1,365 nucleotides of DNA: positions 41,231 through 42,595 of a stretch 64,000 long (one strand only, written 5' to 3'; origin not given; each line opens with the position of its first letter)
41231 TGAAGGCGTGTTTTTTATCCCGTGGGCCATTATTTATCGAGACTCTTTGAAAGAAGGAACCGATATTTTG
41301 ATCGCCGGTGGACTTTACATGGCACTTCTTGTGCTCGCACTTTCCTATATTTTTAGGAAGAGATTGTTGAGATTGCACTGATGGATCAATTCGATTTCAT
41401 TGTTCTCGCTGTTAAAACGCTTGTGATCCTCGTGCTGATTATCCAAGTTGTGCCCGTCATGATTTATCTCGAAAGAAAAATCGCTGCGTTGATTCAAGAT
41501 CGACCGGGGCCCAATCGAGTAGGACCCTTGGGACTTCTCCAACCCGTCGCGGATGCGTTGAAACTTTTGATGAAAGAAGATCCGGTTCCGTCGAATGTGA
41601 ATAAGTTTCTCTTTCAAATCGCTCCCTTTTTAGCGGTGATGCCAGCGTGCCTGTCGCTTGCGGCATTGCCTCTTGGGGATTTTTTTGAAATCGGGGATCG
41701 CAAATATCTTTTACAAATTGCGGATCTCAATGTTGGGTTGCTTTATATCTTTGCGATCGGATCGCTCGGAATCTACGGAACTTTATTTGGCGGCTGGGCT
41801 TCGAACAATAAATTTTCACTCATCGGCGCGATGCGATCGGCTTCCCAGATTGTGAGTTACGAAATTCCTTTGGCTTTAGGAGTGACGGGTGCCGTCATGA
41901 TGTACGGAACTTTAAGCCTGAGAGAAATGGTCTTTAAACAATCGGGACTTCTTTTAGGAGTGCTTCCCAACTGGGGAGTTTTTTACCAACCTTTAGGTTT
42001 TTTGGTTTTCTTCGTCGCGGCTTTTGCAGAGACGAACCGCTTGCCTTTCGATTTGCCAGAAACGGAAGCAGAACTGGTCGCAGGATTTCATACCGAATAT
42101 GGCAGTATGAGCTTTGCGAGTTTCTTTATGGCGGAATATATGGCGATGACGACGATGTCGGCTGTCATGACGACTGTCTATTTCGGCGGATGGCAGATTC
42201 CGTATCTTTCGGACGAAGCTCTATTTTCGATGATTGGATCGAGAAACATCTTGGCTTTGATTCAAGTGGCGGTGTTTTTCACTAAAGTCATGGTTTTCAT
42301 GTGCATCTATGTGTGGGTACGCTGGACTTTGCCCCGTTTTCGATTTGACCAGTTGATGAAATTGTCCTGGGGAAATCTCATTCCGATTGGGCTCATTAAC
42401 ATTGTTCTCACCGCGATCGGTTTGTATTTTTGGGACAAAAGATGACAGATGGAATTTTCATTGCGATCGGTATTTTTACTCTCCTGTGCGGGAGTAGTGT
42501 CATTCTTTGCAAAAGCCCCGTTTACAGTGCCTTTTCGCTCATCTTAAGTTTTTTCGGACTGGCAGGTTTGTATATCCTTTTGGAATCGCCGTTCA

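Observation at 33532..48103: Two diverged, back-to-back copies of the complex-I membrane arm only (nuoAHJKLMN x2), with no nuoB/C/D/I/E/F/G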

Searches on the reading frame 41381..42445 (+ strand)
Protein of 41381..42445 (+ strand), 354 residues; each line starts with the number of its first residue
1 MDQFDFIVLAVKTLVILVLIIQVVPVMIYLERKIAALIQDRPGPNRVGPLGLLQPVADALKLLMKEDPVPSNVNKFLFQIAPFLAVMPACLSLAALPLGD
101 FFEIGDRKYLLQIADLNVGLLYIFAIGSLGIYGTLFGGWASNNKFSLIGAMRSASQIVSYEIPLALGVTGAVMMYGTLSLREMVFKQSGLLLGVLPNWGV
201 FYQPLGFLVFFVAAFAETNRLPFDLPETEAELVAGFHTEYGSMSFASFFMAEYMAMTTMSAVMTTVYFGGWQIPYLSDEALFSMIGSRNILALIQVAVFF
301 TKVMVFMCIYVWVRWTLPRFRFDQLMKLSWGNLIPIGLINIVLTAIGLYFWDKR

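Call 4: search_protein_families(library=pfam, proteins=[window:41381-42445:+])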
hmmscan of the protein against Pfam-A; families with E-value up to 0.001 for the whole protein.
window:41381-42445:+ (354 aa): 1 family
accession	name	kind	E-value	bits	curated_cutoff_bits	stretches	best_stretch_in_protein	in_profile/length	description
PF00146.26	NADHdh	-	6.1e-115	384.1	27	1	12-345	2-298/298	NADH dehydrogenase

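Call 7: find_encoding_contigs(protein=window:41381-42445:+, flank=10000, max_places=6)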
Protein window:41381-42445:+ (354 aa): no gene with exactly this product is on record in the collection.

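Call 10: search_protein_families(library=ncbifam, proteins=[window:41381-42445:+])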
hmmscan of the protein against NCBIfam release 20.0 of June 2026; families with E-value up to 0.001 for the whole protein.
window:41381-42445:+ (354 aa): 7 families
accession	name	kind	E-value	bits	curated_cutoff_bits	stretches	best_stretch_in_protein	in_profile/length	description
NF004743.0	PRK06076.1-4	equivalog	6e-108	361.5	494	1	6-346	13-340/433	NADH-quinone oxidoreductase subunit NuoH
NF004741.0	PRK06076.1-2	equivalog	6.4e-103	344.5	305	1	6-349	19-334/337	NADH-quinone oxidoreductase subunit NuoH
NF004745.0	PRK06076.1-6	equivalog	7.9e-97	324.5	450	1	6-350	12-335/341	NADH-quinone oxidoreductase subunit NuoH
NF004740.0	PRK06076.1-1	equivalog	6.3e-90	302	399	1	3-346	8-318/325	NADH-quinone oxidoreductase subunit NuoH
NF040610.1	F420_dehyd_FpoH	exception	9.9e-89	298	475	1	8-349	11-338/339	F420H2 dehydrogenase subunit FpoH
NF004744.0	PRK06076.1-5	equivalog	1.2e-87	294.5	542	1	7-345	28-360/372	NADH-quinone oxidoreductase subunit NuoH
NF004742.0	PRK06076.1-3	equivalog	1.4e-82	277.7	531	1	9-348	24-348/356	NADH-quinone oxidoreductase subunit NuoH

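Call 31: find_related_loci(query=A1, collection=genome_contigs, flank=10000)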
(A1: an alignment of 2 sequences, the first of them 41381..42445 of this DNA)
Query A1 (354 aa) in genome_contigs; peptide patterns used: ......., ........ (x = any residue, [..] = any of these).
599 stretches matched a pattern (row limit reached: there are more); 533 encode a relative of the query (tblastn E <= 1e-3); the best 80 are kept; 80 distinct loci.
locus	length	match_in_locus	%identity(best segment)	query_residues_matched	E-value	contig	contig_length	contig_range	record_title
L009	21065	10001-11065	86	1-354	0e+0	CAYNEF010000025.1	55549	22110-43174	MAG TPA_asm: uncultured Pseudobdellovibrionaceae bacterium isolate SRP278252_co1_294 genome assembly, contig: NODE_753_l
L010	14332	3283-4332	67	1-350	4e-165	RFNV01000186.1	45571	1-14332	MAG: Proteobacteria bacterium isolate LLD_334 Lanier.contig11615.45571bp, whole genome shotgun sequence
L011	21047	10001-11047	67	1-349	2e-164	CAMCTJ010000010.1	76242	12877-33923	MAG: Bdellovibrio sp. ZAP7 isolate MsE-30jul19-49 genome assembly, contig: MsE-30jul19-C411, whole genome shotgun sequen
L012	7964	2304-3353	66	1-350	1e-163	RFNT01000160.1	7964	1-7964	MAG: bacterium isolate LLD_281 Lanier.contig11617.7964bp, whole genome shotgun sequence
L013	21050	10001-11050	67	1-350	6e-162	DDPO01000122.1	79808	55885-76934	MAG TPA_asm: Bdellovibrionaceae bacterium UBA2466 UBA2466_contig_3261, whole genome shotgun sequence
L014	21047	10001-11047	66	1-349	6e-162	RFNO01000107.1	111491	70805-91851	MAG: Proteobacteria bacterium isolate LLD_190 Lanier.contig548332.111491bp, whole genome shotgun sequence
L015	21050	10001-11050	66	1-350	4e-161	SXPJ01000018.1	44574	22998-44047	MAG: Bdellovibrionales bacterium isolate F1-120-MAGs249 F1-120__c147479, whole genome shotgun sequence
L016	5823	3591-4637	67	1-349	8e-162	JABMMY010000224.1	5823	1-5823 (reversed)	MAG: Deltaproteobacteria bacterium isolate bin.416 k141_3975151, whole genome shotgun sequence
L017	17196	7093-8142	66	1-350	5e-160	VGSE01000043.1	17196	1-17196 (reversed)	MAG: Deltaproteobacteria bacterium isolate K_Offshore_120m_m2_196 K_Offshore_120m_m2_196_Ga0194131_10005964, whole genom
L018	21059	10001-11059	65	1-353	7e-160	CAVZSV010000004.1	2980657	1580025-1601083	MAG: uncultured delta proteobacterium isolate MFD09495.bin.1.125 genome assembly, contig: contig_2782, whole genome shot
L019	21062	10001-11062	64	1-354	1e-159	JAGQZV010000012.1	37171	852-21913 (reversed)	MAG: Bdellovibrionales bacterium isolate HKST-UBA01 NODE_12_length_37171_cov_2.712622, whole genome shotgun sequence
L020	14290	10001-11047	66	1-349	7e-159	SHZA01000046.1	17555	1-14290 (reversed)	MAG: Bdellovibrionales bacterium isolate Baikal-deep-G133 BACOMB-C15488, whole genome shotgun sequence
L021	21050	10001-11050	65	1-350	3e-158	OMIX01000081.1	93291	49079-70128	Deltaproteobacteria bacterium isolate AM_0619 genome assembly, contig: AM_0619_81, whole genome shotgun sequence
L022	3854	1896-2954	64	1-353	4e-160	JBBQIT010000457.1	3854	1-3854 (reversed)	MAG: Bdellovibrionota bacterium isolate Co_metawrap_796 Cmw_796_k141_27290703_length_3854_cov_6.0000, whole genome shotg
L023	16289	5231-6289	63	1-354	1e-151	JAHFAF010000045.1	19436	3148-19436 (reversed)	MAG: Bdellovibrionaceae bacterium isolate nzgw169 NODE_1709_length_19437_cov_3.430886, whole genome shotgun sequence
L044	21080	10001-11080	50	1-349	2e-111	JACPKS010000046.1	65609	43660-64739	MAG: Deltaproteobacteria bacterium isolate NC_groundwater_501_Ag_S-0.1um_58_17 S35_SO-1_scaffold_204971, whole genome sh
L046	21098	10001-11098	46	1-349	5e-111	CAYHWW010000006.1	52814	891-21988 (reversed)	MAG TPA_asm: uncultured Oligoflexia bacterium isolate ERP119705_co16_423 genome assembly, contig: NODE_370_length_52814_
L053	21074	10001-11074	49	1-350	3e-106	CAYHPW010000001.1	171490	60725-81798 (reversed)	MAG TPA_asm: uncultured Bacteriovoracaceae bacterium isolate ERP119705_co14_164 genome assembly, contig: NODE_25_length_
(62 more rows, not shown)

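Call 38: find_homologous_proteins(query=A2, max_evalue=1e-60)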
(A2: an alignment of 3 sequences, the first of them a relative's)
Query A2 (3 sequences) (408 aa, profile of the alignment): 7988 proteins with E <= 1e-60 among 8000 candidates; the best 120 are listed.
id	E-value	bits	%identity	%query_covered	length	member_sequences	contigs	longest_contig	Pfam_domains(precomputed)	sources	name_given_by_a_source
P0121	2.9e-252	855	75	97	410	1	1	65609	PF00346.25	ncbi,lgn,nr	ncbi:MAG: NADH-quinone oxidoreductase subunit D [Deltaproteobacteria bacterium]|nr:NADH-quinone oxid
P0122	2.6e-243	825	60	97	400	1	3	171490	PF00346.25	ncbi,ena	ncbi:MAG: NADH-quinone oxidoreductase subunit D [Candidatus Poribacteria bacterium]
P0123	2.7e-243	825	87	98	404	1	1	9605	PF00346.25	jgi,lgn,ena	-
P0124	2.7e-241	819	87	99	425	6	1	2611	PF00346.25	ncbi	-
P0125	2.8e-240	815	79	100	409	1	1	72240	PF00346.25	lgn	-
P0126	6.3e-240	814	76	98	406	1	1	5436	PF00346.25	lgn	-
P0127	3.5e-239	812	76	98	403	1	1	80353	PF00346.25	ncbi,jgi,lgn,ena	-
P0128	5.3e-239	811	76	98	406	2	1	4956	PF00346.25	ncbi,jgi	jgi:NADH dehydrogenase I D subunit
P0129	1.5e-238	810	74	100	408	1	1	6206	PF00346.25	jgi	jgi:NADH dehydrogenase I D subunit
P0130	4.0e-238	808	76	98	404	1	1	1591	PF00346.25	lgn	-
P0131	6.5e-238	808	76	98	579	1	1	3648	PF00329.26,PF00346.25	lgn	-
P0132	9.9e-238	807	77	97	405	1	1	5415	PF00346.25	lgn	-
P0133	2.9e-237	805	77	98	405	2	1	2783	PF00346.25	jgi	jgi:NADH dehydrogenase I D subunit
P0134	6.9e-237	804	76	98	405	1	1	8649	PF00346.25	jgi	jgi:NADH dehydrogenase I D subunit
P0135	3.5e-236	802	74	99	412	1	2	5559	PF00346.25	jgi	-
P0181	5.5e-227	772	64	97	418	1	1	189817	PF00346.25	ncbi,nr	ncbi:MAG: NADH-quinone oxidoreductase subunit D [Bdellovibrionales bacterium]|nr:NADH-quinone oxidor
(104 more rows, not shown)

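Call 39: find_encoding_contigs(protein=P0181, flank=10000, max_places=2)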
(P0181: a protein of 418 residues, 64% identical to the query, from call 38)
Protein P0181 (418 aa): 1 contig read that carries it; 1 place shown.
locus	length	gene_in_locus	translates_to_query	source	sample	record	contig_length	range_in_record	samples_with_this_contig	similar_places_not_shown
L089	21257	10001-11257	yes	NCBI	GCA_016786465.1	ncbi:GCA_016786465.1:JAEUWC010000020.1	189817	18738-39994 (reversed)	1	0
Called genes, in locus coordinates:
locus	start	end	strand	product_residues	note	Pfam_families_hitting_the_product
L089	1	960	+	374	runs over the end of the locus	PF00346:Complex1_49kDa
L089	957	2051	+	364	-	PF00146:NADHdh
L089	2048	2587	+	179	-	PF13183:Fer4_8 (faint), PF25160:LdpA_Fe-S-bd (faint), PF12797:Fer4_2 (faint), PF13187:Fer4_9, PF13237:Fer4_10 (weak), PF14697:Fer4_21 (faint), PF00037:Fer4 (faint), PF12838:Fer4_7, +1 more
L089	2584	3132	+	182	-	PF00499:Oxidored_q3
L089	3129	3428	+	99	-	PF00420:Oxidored_q2 (weak)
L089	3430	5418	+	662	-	-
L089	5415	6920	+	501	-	PF00361:Proton_antipo_M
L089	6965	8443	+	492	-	PF00361:Proton_antipo_M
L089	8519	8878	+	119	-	PF00507:Oxidored_q4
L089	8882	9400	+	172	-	PF01058:Oxidored_q6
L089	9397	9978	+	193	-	PF00329:Complex1_30kDa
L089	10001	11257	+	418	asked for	PF00346:Complex1_49kDa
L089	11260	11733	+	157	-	PF01257:2Fe-2S_thioredx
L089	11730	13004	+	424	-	PF01512:Complex1_51K, PF22461:SLBB_2, PF10531:SLBB (weak), PF10589:NADH_4Fe-4S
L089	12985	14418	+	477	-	PF00111:Fer2, PF13510:Fer2_4, PF10588:NADH-G_4Fe-4S_3, PF22117:Fer4_Nqo3, PF04879:Molybdop_Fe4S4, PF22151:Fer4_NDSU1 (weak), PF00384:Molybdopterin (weak)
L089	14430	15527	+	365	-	PF00146:NADHdh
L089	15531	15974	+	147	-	PF13183:Fer4_8 (faint), PF13534:Fer4_17 (faint), PF14697:Fer4_21 (faint), PF12838:Fer4_7 (weak), PF13187:Fer4_9 (weak), PF13484:Fer4_16 (faint), PF00037:Fer4 (weak)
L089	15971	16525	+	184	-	PF00499:Oxidored_q3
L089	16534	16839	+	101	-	PF00420:Oxidored_q2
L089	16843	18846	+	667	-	PF00662:Proton_antipo_N, PF00361:Proton_antipo_M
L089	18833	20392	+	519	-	PF01059:Oxidored_q5_N (weak), PF00361:Proton_antipo_M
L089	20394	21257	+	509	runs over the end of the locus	PF00361:Proton_antipo_M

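Call 44: find_encoding_contigs(protein=P0127, flank=10000, max_places=2)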
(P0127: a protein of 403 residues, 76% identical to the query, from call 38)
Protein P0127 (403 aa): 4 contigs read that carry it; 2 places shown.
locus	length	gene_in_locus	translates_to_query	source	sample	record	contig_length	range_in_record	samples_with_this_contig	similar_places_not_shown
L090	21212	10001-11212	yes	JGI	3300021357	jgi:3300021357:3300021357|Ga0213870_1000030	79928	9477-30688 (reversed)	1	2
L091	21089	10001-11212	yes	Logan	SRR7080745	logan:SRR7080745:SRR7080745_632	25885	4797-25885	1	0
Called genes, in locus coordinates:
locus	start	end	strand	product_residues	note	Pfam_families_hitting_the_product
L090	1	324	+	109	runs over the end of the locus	PF00420:Oxidored_q2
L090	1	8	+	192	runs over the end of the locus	PF00499:Oxidored_q3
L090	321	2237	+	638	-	PF00361:Proton_antipo_M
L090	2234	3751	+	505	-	PF00361:Proton_antipo_M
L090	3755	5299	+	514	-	PF00361:Proton_antipo_M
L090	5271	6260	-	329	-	PF13641:Glyco_tranf_2_3 (weak), PF00535:Glycos_transf_2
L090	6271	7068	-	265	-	PF13489:Methyltransf_23, PF13649:Methyltransf_25, PF13847:Methyltransf_31, PF08241:Methyltransf_11, PF08242:Methyltransf_12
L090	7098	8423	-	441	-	-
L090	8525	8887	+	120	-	PF00507:Oxidored_q4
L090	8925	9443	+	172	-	PF01058:Oxidored_q6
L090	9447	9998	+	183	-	PF00329:Complex1_30kDa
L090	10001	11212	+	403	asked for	PF00346:Complex1_49kDa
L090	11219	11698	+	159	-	PF01257:2Fe-2S_thioredx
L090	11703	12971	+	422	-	PF01512:Complex1_51K, PF10531:SLBB (faint), PF22461:SLBB_2, PF10589:NADH_4Fe-4S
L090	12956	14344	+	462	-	PF00111:Fer2 (weak), PF13510:Fer2_4, PF10588:NADH-G_4Fe-4S_3, PF22117:Fer4_Nqo3, PF04879:Molybdop_Fe4S4, PF22151:Fer4_NDSU1, PF00384:Molybdopterin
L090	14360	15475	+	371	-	PF00146:NADHdh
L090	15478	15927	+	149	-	PF13183:Fer4_8 (faint), PF13534:Fer4_17 (faint), PF12838:Fer4_7, PF14697:Fer4_21 (faint), PF13187:Fer4_9 (faint), PF13484:Fer4_16 (faint), PF00037:Fer4 (weak)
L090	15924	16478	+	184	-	PF00499:Oxidored_q3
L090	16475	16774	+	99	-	PF00420:Oxidored_q2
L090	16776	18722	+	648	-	PF00662:Proton_antipo_N, PF00361:Proton_antipo_M, PF01010:Proton_antipo_C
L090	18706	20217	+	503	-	PF00361:Proton_antipo_M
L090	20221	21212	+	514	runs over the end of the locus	PF00361:Proton_antipo_M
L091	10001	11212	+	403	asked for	PF00346:Complex1_49kDa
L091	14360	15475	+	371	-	PF00146:NADHdh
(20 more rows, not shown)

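Call 45: find_homologous_proteins(query=P0131, max_evalue=1e-60)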
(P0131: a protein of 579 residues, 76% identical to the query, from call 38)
Query P0131 (579 aa): 7980 proteins with E <= 1e-60 among 8000 candidates; the best 120 are listed.
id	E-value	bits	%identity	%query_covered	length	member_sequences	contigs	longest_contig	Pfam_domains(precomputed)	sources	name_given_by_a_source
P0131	0.0e+0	1362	100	100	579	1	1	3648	PF00329.26,PF00346.25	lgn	-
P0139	6.5e-238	809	83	71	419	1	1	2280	PF00346.25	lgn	-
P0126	1.0e-237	808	84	69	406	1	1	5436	PF00346.25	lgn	-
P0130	6.9e-237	806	83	69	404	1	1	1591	PF00346.25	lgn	-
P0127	3.2e-235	800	83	69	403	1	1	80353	PF00346.25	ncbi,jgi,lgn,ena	-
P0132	3.3e-235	800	83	69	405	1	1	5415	PF00346.25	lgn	-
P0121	9.0e-235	799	82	69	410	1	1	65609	PF00346.25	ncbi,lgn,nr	ncbi:MAG: NADH-quinone oxidoreductase subunit D [Deltaproteobacteria bacterium]|nr:NADH-quinone oxid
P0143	9.2e-235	799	83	70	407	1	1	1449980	PF00346.25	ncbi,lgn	ncbi:MAG: NADH dehydrogenase (quinone) subunit D [Bacteriovoracia bacterium]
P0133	3.7e-234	797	83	69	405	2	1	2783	PF00346.25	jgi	jgi:NADH dehydrogenase I D subunit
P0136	5.3e-234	796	83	69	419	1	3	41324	PF00346.25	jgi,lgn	jgi:NADH dehydrogenase I D subunit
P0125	1.9e-233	794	84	69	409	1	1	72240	PF00346.25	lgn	-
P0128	4.4e-233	793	80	69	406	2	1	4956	PF00346.25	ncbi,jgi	jgi:NADH dehydrogenase I D subunit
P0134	1.3e-232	792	82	69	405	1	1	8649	PF00346.25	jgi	jgi:NADH dehydrogenase I D subunit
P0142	5.1e-232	790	82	69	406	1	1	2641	PF00346.25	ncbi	-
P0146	1.4e-231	788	82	69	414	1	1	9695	PF00346.25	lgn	-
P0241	1.0e-220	752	58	99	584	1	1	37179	PF00329.26,PF00346.25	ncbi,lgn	-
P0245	3.9e-213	727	57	96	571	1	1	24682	PF00329.26,PF00346.25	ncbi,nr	ncbi:MAG: NADH-quinone oxidoreductase subunit D [Bdellovibrio sp.]|nr:NADH-quinone oxidoreductase su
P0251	7.6e-203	693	56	95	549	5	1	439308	PF00329.26,PF00346.25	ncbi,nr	ncbi:MAG: NADH dehydrogenase (quinone) subunit D [Bdellovibrionales bacterium GWA2_49_15]|nr:MAG: NA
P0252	8.7e-203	693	54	99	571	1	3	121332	PF00329.26,PF00346.25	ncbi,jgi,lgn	-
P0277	3.0e-182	625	66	69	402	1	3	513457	PF00346.25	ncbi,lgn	-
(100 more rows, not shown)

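Call 46: find_encoding_contigs(protein=P0245, flank=10000, max_places=2)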
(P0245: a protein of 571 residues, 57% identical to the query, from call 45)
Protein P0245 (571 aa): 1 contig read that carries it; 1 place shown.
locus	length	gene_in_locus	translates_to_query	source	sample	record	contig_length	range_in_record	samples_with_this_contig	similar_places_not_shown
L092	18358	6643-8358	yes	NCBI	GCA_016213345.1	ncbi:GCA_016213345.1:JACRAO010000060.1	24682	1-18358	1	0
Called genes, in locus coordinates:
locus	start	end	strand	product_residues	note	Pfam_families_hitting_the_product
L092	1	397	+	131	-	?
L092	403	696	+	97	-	PF00420:Oxidored_q2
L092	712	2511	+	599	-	-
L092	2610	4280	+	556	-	PF00361:Proton_antipo_M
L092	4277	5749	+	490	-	PF00361:Proton_antipo_M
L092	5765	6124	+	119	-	PF00507:Oxidored_q4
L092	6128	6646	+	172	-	PF01058:Oxidored_q6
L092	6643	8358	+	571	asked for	PF00329:Complex1_30kDa, PF00346:Complex1_49kDa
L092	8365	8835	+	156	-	PF01257:2Fe-2S_thioredx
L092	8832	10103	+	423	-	PF01512:Complex1_51K, PF10531:SLBB (weak), PF22461:SLBB_2, PF10589:NADH_4Fe-4S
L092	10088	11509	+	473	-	PF00111:Fer2 (weak), PF13510:Fer2_4, PF10588:NADH-G_4Fe-4S_3, PF22117:Fer4_Nqo3, PF04879:Molybdop_Fe4S4, PF22151:Fer4_NDSU1 (weak), PF00384:Molybdopterin (weak)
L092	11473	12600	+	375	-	PF00146:NADHdh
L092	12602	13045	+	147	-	PF13183:Fer4_8 (faint), PF13534:Fer4_17 (faint), PF14697:Fer4_21 (faint), PF12838:Fer4_7 (weak), PF13187:Fer4_9 (weak), PF13484:Fer4_16 (faint), PF00037:Fer4 (weak)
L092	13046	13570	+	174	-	PF00499:Oxidored_q3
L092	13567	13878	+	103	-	PF00420:Oxidored_q2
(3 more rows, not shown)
